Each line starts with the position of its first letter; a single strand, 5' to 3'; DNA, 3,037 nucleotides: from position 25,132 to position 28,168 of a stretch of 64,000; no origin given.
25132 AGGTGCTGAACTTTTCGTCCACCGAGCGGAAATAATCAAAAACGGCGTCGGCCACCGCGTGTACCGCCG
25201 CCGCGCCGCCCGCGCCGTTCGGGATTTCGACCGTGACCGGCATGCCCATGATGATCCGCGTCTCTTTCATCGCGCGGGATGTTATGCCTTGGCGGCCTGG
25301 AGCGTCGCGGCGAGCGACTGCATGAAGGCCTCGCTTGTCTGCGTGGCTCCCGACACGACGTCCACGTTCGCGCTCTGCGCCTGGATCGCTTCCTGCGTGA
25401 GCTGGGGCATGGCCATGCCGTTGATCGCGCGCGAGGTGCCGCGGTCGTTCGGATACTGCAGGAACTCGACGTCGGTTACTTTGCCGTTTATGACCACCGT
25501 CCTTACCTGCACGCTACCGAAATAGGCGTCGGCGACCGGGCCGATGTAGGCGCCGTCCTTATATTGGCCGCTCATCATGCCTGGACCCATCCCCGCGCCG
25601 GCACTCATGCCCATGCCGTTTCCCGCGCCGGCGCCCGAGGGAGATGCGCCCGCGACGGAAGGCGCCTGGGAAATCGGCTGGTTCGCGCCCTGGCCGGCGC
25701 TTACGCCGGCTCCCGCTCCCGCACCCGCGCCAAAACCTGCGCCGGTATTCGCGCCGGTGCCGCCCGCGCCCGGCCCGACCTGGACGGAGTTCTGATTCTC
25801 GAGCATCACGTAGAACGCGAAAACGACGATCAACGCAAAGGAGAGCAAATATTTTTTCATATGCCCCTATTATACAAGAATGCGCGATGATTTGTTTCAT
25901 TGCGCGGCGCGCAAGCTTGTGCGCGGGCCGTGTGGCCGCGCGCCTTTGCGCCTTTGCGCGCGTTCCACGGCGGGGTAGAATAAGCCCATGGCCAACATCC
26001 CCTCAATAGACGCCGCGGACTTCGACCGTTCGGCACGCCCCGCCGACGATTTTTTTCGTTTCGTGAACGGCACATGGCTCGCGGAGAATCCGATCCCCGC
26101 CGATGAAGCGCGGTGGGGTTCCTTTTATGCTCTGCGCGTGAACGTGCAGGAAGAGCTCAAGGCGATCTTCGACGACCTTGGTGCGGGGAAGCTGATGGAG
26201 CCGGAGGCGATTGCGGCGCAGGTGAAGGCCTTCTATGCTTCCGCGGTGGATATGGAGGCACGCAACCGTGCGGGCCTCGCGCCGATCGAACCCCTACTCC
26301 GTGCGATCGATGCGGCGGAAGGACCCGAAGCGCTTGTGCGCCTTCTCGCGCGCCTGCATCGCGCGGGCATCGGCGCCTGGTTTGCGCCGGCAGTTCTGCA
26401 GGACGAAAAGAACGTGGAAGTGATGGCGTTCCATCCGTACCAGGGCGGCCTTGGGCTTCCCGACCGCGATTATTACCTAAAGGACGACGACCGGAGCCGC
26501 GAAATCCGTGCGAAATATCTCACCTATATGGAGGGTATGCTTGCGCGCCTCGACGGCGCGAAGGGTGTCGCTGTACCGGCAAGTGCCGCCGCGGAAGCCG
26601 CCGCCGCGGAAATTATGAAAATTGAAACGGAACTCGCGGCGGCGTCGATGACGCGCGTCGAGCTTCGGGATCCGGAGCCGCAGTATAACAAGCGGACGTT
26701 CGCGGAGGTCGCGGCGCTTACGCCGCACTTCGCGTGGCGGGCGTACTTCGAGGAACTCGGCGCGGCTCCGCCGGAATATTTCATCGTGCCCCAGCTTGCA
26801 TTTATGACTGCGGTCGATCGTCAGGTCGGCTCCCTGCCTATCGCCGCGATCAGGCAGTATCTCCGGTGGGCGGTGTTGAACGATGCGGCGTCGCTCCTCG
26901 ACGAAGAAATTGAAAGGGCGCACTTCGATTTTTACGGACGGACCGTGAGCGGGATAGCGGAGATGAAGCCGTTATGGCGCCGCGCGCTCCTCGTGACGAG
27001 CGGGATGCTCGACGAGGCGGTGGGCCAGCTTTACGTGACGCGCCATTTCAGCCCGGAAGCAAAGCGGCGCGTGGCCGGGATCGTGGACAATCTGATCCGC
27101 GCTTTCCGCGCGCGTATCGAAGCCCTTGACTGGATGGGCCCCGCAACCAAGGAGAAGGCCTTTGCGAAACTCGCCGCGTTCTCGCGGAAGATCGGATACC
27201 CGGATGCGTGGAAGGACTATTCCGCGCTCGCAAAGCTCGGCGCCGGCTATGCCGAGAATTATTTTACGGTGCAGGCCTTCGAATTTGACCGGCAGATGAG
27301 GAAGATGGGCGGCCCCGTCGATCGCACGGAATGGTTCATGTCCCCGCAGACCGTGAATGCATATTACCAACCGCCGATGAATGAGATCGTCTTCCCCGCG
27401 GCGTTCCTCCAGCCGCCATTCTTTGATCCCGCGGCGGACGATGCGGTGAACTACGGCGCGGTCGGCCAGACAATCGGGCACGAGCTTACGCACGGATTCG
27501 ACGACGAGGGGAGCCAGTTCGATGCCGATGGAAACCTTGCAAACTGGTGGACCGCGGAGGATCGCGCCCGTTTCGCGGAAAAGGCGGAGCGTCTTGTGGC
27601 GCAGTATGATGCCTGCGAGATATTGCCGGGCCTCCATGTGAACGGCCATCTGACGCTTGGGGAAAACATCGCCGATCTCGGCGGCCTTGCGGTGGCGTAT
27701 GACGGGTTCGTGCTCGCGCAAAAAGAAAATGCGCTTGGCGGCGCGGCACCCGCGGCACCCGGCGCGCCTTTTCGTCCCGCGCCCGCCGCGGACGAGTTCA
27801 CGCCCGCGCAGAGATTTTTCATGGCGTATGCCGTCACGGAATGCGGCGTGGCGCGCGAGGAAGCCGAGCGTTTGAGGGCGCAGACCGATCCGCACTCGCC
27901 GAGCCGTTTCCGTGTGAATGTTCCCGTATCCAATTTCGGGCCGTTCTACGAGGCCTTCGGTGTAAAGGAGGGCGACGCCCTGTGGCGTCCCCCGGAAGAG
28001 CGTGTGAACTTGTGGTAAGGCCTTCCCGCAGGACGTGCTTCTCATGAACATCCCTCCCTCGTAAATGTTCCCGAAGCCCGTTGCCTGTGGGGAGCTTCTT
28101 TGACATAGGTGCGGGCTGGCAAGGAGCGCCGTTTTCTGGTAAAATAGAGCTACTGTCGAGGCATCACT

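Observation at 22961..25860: Three-gene flavinylation module: extracytoplasmic FMN-binding protein, ApbE flavin transferase, and membrane RnfD/NqrB-like::FNR-like oxidoreductase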

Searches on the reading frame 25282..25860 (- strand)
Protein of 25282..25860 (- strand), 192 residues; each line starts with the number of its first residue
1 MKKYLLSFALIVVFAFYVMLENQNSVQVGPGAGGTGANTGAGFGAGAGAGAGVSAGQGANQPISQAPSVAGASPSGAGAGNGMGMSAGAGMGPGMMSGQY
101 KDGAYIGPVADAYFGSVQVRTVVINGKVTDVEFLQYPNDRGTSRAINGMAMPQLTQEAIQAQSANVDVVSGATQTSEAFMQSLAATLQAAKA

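Call 3: search_protein_families(library=pfam, proteins=[window:25282-25860:-], max_evalue=0.01)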
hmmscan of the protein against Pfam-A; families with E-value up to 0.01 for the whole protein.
window:25282-25860:- (192 aa): 1 family
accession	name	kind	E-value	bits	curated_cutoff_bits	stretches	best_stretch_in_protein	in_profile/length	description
PF04205.19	FMN_bind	-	1.1e-08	36.1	22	1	115-187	4-76/77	FMN-binding domain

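Call 4: search_protein_families(library=ncbifam, proteins=[window:25282-25860:-], max_evalue=0.01)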
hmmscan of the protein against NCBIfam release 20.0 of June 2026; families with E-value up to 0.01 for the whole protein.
window:25282-25860:- (192 aa): 1 family
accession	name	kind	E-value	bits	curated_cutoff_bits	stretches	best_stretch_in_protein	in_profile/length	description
NF041941.1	lipo_FMN_PplA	exception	0.0014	17.9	325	1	151-191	124-165/302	extracellular electron transfer flavoprotein PplA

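Call 49: search_solved_structures(query=window:25282-25860:-, max_evalue=1, show_alignments=3)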
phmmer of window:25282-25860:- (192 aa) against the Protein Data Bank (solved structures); distinct sequences matched with E-value up to 1: 10.
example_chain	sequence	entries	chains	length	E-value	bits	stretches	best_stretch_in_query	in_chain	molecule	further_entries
8p2a_A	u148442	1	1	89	2.7e-13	53.4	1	106-188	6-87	FMN-binding domain-containing protein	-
8p2b_A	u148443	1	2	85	0.0006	23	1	109-186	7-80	Clostridiaceae bacterium FMN4 domain 1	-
3o6u_A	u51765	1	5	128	0.0068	19.5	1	149-186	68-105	uncharacterized protein CPE2226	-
6trp_A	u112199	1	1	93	0.064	16.4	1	23-56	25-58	Peptide synthetase XpsB,Peptide synthetase XpsB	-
7f1r_R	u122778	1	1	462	0.14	15.3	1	24-63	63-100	C-C motif chemokine 5,C-C chemokine receptor type 5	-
6ohr_A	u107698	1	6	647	0.48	13.5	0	28-52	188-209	Phospholipase D1, chimeric constuct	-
2ewy_A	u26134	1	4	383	0.6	13.2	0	67-160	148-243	Beta-secretase 2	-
3zkm_A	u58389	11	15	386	0.61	13.2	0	67-160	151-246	BETA-SECRETASE 2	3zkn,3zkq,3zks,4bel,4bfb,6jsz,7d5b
7f1q_R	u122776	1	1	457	0.63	13.1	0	36-62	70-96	C-C motif chemokine 3,C-C chemokine receptor type 5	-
6uax_A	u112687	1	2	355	0.63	13.1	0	24-101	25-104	Hypothetical serine rich protein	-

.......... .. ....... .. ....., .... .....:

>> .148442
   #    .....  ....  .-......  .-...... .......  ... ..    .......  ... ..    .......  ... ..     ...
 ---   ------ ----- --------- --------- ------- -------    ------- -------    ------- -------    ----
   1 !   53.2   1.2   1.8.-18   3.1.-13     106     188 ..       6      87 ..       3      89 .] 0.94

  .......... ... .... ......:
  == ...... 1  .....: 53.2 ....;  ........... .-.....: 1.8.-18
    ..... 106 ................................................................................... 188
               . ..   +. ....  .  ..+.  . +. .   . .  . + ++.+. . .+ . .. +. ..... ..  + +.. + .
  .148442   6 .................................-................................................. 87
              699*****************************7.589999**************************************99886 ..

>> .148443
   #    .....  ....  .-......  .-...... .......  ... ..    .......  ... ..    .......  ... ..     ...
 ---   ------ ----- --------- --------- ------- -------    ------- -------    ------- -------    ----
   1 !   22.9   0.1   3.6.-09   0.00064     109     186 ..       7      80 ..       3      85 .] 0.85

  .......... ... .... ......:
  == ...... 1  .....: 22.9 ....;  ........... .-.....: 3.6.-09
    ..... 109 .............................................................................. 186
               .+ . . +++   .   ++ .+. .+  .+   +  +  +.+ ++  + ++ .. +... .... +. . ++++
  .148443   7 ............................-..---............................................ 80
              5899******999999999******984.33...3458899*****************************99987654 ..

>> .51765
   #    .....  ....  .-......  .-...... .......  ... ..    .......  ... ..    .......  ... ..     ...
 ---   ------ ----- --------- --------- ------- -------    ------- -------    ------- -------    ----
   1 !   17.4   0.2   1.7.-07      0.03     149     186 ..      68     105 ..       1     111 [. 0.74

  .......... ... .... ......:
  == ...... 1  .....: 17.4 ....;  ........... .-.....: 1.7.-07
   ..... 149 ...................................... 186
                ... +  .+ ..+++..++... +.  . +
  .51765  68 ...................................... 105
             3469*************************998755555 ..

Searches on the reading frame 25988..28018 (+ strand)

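Call 43: search_protein_families(library=pfam, proteins=[window:25988-28018:+], max_evalue=0.01)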
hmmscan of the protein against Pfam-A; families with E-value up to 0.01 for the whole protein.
window:25988-28018:+ (676 aa): 2 families
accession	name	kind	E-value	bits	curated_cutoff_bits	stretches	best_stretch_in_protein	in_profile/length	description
PF05649.18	Peptidase_M13_N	-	1.3e-112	377.4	32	1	18-405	1-381/381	Peptidase family M13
PF01431.27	Peptidase_M13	-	1.1e-64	218.3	24.5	1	457-673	1-205/205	Peptidase family M13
